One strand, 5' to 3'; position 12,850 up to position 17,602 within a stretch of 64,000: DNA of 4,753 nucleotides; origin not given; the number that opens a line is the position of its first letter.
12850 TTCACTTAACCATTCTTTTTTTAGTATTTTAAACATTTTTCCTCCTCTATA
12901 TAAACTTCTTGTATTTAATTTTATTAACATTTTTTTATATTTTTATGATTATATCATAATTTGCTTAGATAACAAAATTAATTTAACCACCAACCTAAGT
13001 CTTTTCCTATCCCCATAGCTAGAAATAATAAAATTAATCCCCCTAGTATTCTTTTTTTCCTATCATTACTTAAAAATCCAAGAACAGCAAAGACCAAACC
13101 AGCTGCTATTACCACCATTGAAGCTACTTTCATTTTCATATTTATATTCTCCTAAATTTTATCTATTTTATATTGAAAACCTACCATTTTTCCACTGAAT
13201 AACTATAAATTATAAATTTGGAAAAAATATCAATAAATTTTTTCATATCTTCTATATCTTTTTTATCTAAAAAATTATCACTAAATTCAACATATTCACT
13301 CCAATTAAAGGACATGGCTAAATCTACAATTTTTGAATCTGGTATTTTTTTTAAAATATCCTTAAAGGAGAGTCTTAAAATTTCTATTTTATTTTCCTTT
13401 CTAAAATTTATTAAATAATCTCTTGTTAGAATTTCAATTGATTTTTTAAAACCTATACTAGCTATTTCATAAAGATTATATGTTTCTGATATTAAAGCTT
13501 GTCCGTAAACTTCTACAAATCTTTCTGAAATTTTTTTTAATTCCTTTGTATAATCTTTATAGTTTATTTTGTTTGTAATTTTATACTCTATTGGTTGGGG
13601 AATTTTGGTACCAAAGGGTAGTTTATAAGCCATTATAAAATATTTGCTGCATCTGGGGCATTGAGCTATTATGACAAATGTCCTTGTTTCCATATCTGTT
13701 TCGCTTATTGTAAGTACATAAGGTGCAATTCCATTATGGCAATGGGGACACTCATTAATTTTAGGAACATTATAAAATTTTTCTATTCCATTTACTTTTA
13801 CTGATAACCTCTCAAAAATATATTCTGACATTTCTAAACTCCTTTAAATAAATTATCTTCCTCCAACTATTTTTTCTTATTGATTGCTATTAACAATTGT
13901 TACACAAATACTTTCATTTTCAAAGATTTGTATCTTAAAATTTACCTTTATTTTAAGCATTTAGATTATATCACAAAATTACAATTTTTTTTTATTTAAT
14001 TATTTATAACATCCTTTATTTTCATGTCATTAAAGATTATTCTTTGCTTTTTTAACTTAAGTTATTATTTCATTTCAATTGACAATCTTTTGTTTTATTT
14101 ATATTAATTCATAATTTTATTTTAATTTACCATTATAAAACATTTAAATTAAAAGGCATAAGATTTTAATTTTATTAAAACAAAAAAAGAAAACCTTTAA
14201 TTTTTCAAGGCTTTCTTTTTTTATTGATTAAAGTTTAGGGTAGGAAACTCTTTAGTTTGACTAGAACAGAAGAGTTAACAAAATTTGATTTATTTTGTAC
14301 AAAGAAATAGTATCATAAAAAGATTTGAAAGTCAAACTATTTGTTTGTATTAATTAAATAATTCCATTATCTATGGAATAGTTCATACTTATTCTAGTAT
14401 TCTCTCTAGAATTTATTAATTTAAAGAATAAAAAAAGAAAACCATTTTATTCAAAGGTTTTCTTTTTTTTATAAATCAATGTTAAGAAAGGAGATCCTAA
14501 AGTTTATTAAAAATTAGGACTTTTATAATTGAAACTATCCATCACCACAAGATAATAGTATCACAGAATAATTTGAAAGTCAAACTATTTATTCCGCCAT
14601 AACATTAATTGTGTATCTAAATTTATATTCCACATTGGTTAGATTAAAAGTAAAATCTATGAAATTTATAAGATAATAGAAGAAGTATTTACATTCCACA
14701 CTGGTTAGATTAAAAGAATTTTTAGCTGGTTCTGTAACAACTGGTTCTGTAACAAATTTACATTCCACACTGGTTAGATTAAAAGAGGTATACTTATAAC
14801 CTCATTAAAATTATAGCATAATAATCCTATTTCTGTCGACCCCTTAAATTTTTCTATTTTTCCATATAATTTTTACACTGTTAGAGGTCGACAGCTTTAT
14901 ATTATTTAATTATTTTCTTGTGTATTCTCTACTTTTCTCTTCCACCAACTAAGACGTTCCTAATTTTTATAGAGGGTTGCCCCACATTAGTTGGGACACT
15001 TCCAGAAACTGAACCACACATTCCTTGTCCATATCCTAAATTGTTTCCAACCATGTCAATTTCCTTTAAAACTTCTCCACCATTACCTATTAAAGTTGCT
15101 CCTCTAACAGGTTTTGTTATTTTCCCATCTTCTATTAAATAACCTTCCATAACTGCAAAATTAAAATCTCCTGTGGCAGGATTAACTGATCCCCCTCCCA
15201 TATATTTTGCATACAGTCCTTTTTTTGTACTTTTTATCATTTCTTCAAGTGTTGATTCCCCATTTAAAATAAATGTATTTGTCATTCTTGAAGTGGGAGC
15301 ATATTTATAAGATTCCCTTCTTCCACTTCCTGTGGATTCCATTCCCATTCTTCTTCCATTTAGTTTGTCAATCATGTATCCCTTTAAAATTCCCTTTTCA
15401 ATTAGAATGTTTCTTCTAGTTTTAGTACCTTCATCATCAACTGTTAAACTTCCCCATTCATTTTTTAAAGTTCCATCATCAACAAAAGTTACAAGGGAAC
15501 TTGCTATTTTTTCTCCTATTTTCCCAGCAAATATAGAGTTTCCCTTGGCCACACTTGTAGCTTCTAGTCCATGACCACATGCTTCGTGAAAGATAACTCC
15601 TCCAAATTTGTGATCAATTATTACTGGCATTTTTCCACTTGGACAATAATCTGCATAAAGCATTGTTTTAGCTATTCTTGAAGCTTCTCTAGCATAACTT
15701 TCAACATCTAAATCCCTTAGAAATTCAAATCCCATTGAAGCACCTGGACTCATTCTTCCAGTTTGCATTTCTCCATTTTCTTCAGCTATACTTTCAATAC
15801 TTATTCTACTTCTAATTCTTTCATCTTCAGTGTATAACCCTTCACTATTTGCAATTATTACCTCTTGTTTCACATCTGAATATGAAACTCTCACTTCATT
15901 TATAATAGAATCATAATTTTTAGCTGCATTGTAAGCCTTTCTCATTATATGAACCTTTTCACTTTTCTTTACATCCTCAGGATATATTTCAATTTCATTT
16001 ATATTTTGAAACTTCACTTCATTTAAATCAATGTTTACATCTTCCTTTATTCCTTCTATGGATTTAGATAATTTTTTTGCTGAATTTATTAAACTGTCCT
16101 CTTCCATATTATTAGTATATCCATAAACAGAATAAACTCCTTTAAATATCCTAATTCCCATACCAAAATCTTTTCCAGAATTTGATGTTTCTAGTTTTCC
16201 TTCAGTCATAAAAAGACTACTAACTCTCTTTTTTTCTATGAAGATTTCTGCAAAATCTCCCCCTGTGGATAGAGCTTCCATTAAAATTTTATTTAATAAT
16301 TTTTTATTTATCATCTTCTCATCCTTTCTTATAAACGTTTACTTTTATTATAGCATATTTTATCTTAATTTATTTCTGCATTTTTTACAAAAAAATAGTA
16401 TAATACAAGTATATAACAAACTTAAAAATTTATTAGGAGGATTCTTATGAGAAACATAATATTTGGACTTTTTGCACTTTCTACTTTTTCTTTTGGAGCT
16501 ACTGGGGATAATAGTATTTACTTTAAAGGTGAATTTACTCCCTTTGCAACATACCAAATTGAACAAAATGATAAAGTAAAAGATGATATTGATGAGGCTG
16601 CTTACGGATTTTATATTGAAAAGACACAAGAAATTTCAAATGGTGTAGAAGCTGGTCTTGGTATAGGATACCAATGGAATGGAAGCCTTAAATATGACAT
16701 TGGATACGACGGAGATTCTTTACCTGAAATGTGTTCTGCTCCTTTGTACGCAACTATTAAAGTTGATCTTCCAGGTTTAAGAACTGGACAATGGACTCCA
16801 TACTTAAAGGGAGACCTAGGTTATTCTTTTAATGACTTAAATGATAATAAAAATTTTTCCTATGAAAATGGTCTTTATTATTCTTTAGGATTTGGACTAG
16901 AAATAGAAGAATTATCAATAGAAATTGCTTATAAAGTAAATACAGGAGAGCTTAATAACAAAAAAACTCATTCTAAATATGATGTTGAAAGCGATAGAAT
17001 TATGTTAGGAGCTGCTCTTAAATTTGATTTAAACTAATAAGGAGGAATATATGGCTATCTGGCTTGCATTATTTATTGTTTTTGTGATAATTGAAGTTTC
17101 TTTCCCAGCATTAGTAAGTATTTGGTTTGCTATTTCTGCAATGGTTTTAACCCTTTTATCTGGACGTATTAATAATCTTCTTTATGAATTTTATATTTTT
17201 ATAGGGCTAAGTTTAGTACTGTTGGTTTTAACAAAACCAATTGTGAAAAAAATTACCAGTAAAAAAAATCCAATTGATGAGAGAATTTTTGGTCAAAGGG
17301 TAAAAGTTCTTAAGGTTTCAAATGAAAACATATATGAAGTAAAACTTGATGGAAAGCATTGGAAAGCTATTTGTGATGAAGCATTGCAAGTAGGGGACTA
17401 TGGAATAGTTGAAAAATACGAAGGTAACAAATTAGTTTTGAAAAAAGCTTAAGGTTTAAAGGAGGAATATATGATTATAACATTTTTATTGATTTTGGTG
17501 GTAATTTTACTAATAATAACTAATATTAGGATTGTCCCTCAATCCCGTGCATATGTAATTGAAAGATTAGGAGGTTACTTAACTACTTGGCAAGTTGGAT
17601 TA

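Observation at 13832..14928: Gene-free 1.1-kb AT-rich island holding an orphan CRISPR-like mini-array with a type I-B-like repeat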

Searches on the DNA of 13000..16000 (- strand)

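Call 5: search_rna_families(source=window, start=13000, end=16000, threshold=evalue, max_evalue=10, show_alignments=3)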
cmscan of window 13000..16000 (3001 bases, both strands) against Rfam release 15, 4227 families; matches with E-value up to 10: 10.
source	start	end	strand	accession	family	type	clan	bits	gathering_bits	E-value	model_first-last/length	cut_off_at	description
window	15410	15487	-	RF01599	plasmodium_snoR24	Gene; snRNA; snoRNA; CD-box;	-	25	55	4.2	1-82/82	no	small nucleolar RNA snoR24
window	14182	14253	-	RF02064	STnc370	Gene; sRNA;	-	23.4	54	6.3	1-71/71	no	Enterobacterial sRNA STnc370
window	14169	14231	-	RF02705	B_rapa_snoR775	Gene; snRNA; snoRNA; HACA-box;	-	20.8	64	9.6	1-127/127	no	Brassica rapa small nucleolar RNA 775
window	14621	14650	+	RF01315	CRISPR-DR2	Gene; CRISPR;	CL00014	20.3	37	2.4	1-30/30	no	CRISPR RNA direct repeat element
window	14687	14715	+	RF01352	CRISPR-DR43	Gene; CRISPR;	CL00014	19.5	35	9.6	1-29/29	no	CRISPR RNA direct repeat element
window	14756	14784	+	RF01352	CRISPR-DR43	Gene; CRISPR;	CL00014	19.5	35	9.6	1-29/29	no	CRISPR RNA direct repeat element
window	14400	14428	-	RF01350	CRISPR-DR41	Gene; CRISPR;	-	18.5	36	3.6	1-29/29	no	CRISPR RNA direct repeat element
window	14429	14469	+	RF04157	MIR9486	Gene; miRNA;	-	18.1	100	3.7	1-119/119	no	MIR9486 microRNA precursor family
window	15924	15981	-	RF01306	sR52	Gene; snRNA; snoRNA; CD-box;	-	16.9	50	2.3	1-60/60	no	Small nucleolar RNA sR52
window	15283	15420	+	RF01956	NEAT1_2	Gene; lncRNA;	-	15.8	60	3.8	1-116/116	no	Nuclear enriched abundant transcript 1 conserved region 2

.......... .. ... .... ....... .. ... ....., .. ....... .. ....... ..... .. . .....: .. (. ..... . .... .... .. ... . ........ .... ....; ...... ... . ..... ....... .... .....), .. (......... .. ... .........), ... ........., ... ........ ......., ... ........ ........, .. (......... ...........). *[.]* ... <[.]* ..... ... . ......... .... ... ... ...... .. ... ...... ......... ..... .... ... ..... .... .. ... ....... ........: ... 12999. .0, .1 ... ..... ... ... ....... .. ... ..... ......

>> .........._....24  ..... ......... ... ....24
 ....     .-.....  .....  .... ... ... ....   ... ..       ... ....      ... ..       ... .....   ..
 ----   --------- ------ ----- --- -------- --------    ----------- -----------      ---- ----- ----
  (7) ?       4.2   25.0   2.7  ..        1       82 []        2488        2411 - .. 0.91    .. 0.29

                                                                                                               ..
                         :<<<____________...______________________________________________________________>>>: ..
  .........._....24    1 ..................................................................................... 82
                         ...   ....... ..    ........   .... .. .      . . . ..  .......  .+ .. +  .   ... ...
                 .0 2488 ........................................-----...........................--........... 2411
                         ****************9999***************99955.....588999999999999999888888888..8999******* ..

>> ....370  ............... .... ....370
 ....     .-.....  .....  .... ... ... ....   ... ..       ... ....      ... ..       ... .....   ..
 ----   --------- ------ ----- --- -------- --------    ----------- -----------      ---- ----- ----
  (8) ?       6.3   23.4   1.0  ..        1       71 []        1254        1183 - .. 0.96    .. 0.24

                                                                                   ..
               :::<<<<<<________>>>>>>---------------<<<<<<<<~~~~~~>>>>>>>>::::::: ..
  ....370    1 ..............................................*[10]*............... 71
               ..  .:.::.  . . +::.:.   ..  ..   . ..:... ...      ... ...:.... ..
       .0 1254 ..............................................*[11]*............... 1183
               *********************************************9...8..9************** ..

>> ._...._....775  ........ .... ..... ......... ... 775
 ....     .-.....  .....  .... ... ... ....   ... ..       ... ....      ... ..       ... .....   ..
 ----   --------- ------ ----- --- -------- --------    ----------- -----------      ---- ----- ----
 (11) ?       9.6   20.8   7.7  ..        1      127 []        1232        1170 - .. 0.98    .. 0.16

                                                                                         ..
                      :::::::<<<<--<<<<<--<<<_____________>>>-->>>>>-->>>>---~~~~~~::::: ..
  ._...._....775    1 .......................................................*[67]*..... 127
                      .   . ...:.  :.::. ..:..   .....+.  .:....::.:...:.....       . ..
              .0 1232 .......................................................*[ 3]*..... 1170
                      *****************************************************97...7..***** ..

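Call 31: search_dna_similar(query=window:14756-14785:-, collection=plasmids, mode=distant, max_evalue=10, max_rows=30)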
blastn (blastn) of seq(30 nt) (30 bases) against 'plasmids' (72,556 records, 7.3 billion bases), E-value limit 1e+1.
Records with a match: 13; places in all: 14; records where one place covers at least 80% of the query: 9.
Best place of each record, by identity: 95-99% 1; 90-95% 4; 80-90% 8.
By first word of the organism name: Bacillus 7; Proteus 2; Limosilactobacillus 1; Mycoplasmopsis 1; Xenorhabdus 1; Salmonella 1.
By predicted mobility (MOB-suite, as given by PLSDB): non-mobilizable 11; mobilizable 2.
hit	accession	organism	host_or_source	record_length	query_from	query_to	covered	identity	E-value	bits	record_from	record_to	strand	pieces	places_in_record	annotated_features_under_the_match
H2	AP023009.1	Bacillus cereus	-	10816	2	30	97%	86.2%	5e+0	32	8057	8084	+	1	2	none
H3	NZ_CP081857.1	Limosilactobacillus panis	Cell culture,Maotai Daqu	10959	4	30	90%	88.9%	4e-1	37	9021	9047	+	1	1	none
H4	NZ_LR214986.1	Mycoplasmopsis cynos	Dog,lung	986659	3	30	93%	85.7%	2e+0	34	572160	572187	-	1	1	DUF3137 domain-containing protein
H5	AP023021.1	Bacillus cereus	-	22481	4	30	90%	85.2%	5e+0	32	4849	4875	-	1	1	none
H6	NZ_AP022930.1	Bacillus cereus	-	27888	4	30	90%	85.2%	5e+0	32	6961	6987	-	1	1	none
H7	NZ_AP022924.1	Bacillus cereus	-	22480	4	30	90%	85.2%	5e+0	32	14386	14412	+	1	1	none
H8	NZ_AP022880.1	Bacillus cereus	-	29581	4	30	90%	85.2%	5e+0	32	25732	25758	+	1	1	none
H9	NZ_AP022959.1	Bacillus cereus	-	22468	4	30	90%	85.2%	5e+0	32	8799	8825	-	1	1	none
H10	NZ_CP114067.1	Bacillus halotolerans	mixed culture,Sweet potato rhizosphere ...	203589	1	24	80%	92.0%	2e+0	34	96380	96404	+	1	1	hypothetical protein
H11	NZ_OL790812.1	Proteus mirabilis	-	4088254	3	24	73%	90.9%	5e+0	32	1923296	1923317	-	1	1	none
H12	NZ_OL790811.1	Proteus mirabilis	-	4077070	3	24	73%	90.9%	5e+0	32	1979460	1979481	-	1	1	none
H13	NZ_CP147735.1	Xenorhabdus sp. TH1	Steinernema sp. a AB-2023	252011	8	29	73%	90.9%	5e+0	32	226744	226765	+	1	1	AMP-binding protein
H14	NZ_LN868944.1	Salmonella enterica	Homo sapiens,feces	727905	3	22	67%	95.0%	5e+0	33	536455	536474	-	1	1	hypothetical protein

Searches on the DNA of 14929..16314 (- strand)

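Call 77: search_rna_families(source=L017, start=14800, end=18300, threshold=evalue, max_evalue=1)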
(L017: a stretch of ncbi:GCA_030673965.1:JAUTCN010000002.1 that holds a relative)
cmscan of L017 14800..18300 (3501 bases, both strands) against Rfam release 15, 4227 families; matches with E-value up to 1: 2.
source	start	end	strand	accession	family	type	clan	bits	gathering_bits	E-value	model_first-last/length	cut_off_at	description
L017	17269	17434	+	RF01471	rliB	Gene; sRNA;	-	23.2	40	0.099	1-360/360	no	Listeria sRNA rliB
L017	17017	17118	+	RF01471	rliB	Gene; sRNA;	-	20.2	40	0.51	210-310/360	no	Listeria sRNA rliB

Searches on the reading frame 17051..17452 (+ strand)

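Call 26: search_protein_families(library=pfam, proteins=[window:17051-17452:+], max_evalue=0.001)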
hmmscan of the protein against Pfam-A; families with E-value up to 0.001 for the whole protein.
window:17051-17452:+ (133 aa): 1 family
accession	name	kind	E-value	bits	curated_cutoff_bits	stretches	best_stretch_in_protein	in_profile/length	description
PF01957.25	NfeD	-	6e-09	36.4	29.1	1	77-132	2-57/57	NfeD-like C-terminal, partner-binding domain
